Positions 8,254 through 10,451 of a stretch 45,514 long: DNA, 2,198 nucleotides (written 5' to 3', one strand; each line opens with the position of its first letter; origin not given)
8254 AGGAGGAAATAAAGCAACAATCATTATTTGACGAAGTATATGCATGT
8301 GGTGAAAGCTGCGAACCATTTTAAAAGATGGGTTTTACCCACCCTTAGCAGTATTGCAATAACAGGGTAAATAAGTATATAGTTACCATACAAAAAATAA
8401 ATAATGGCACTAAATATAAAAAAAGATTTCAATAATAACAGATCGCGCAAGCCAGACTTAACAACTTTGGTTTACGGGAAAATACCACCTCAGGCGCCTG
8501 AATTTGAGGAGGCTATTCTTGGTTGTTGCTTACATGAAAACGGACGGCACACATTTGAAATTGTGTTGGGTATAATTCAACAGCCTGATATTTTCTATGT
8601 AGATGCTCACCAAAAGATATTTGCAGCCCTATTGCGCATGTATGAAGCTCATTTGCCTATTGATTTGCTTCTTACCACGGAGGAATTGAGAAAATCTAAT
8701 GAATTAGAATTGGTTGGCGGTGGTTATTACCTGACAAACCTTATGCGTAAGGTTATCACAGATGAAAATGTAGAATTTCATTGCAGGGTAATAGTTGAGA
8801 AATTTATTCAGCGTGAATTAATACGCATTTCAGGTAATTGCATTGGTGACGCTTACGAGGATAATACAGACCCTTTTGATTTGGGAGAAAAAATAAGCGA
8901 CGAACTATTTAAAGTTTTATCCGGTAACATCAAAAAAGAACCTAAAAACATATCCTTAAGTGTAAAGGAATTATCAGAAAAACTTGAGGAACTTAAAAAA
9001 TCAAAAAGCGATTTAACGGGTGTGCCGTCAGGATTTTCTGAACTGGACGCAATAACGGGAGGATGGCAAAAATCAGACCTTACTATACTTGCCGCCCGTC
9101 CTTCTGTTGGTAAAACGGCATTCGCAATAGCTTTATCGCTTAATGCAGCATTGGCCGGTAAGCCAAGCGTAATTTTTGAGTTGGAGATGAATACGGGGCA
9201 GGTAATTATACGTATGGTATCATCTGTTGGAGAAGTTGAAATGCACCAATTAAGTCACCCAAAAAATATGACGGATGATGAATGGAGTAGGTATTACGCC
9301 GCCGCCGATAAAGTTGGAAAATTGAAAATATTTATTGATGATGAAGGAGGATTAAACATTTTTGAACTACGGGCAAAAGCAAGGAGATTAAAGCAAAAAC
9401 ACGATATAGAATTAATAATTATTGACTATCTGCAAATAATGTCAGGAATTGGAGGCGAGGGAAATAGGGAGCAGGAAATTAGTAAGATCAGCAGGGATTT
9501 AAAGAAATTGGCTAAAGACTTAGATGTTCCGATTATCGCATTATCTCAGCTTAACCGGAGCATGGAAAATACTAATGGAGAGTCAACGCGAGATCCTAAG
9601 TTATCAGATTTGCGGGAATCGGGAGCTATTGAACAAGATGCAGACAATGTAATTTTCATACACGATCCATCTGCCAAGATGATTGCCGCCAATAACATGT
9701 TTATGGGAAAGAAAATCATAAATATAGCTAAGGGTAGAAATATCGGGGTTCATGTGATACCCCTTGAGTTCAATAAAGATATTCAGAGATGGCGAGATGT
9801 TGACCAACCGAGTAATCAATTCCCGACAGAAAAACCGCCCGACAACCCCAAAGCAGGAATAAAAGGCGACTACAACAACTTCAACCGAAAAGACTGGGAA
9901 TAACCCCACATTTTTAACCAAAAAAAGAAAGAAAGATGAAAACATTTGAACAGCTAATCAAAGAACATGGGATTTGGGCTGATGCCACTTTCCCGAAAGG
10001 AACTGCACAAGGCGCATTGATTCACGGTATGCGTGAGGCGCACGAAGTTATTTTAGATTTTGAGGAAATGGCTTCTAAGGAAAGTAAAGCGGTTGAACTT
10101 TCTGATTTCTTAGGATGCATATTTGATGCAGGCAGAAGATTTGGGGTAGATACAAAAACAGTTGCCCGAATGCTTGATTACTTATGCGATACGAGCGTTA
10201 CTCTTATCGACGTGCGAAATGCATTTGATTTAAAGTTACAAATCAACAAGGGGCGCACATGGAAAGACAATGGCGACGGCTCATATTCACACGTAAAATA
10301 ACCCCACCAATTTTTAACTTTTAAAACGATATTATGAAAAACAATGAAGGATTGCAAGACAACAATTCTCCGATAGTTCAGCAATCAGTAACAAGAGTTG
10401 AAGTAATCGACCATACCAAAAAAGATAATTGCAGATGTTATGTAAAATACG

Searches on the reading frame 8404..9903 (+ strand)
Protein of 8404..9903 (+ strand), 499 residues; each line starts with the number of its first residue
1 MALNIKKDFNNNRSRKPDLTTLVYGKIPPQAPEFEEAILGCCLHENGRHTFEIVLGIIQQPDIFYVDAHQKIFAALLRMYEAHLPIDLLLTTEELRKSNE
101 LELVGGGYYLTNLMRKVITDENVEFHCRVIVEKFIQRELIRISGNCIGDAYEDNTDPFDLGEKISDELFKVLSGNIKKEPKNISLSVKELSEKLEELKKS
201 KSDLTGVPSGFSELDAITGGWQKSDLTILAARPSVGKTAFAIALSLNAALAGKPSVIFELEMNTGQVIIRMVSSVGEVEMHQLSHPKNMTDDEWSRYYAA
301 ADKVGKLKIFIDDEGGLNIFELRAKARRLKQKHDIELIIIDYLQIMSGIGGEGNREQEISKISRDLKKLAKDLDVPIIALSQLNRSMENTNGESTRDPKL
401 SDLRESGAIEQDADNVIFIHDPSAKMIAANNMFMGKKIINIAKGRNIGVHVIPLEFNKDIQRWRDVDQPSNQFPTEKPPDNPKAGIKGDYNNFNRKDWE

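Call 10: search_protein_families(library=pfam, proteins=[window:8404-9903:+], max_evalue=0.01)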
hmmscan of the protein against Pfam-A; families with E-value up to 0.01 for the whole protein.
window:8404-9903:+ (499 aa): 4 families
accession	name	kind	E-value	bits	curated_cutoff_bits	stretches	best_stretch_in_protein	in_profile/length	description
PF03796.21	DnaB_C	-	1.4e-84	283.9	27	1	206-464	1-254/255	DnaB-like helicase C terminal domain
PF00772.26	DnaB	-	1.3e-22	80.2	23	1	28-132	2-103/103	DnaB-like helicase N terminal domain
PF13481.12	AAA_25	-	4.5e-13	49.7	27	1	204-383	12-190/195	AAA domain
PF06745.19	ATPase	-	0.00036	20.4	26.6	1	207-367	1-152/231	KaiC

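Call 21: find_related_loci(query=window:8404-9903:+, collection=viral_contigs, flank=6000)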
Query window:8404-9903:+ (499 aa) in viral_contigs; peptide patterns used: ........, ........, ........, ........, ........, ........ (x = any residue, [..] = any of these).
47 stretches matched a pattern; 20 encode a relative of the query (tblastn E <= 1e-3); 20 distinct loci.
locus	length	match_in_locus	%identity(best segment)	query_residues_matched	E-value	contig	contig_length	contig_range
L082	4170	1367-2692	45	18-468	3e-110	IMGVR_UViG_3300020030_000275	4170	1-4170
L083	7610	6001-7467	36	9-482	5e-84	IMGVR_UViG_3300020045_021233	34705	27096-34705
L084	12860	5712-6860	38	29-420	2e-68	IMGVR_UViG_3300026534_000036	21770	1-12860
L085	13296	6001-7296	35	26-467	1e-67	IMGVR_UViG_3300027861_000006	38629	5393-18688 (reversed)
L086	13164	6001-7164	31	29-420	4e-48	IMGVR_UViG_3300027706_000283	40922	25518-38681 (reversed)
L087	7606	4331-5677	30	58-491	2e-43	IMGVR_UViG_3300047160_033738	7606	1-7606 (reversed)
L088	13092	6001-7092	32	35-422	2e-41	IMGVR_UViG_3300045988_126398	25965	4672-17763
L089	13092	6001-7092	32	35-422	2e-41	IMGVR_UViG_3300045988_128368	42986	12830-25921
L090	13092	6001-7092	32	35-422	5e-41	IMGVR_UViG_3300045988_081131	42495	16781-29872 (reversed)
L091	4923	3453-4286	33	178-467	1e-40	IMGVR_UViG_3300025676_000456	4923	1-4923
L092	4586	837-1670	33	178-467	1e-40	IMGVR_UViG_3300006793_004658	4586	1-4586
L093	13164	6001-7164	31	29-420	4e-48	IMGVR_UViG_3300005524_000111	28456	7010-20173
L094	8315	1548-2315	38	205-467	4e-39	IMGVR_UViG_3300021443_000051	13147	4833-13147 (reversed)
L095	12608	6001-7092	31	35-422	4e-41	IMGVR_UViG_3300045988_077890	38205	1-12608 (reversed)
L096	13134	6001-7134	28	26-420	4e-29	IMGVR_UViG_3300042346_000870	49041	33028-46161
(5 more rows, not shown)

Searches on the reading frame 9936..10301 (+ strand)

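Call 10: search_protein_families(library=pfam, proteins=[window:9936-10301:+], max_evalue=0.01)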
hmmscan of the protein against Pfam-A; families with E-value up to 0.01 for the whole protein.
window:9936-10301:+ (121 aa): 1 family
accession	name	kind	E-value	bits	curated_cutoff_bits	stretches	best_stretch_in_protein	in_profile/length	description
PF04447.17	dATP-dGTP_PPHyd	-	6.5e-06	26.7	23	1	8-115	2-85/97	dATP/dGTP pyrophosphohydrolase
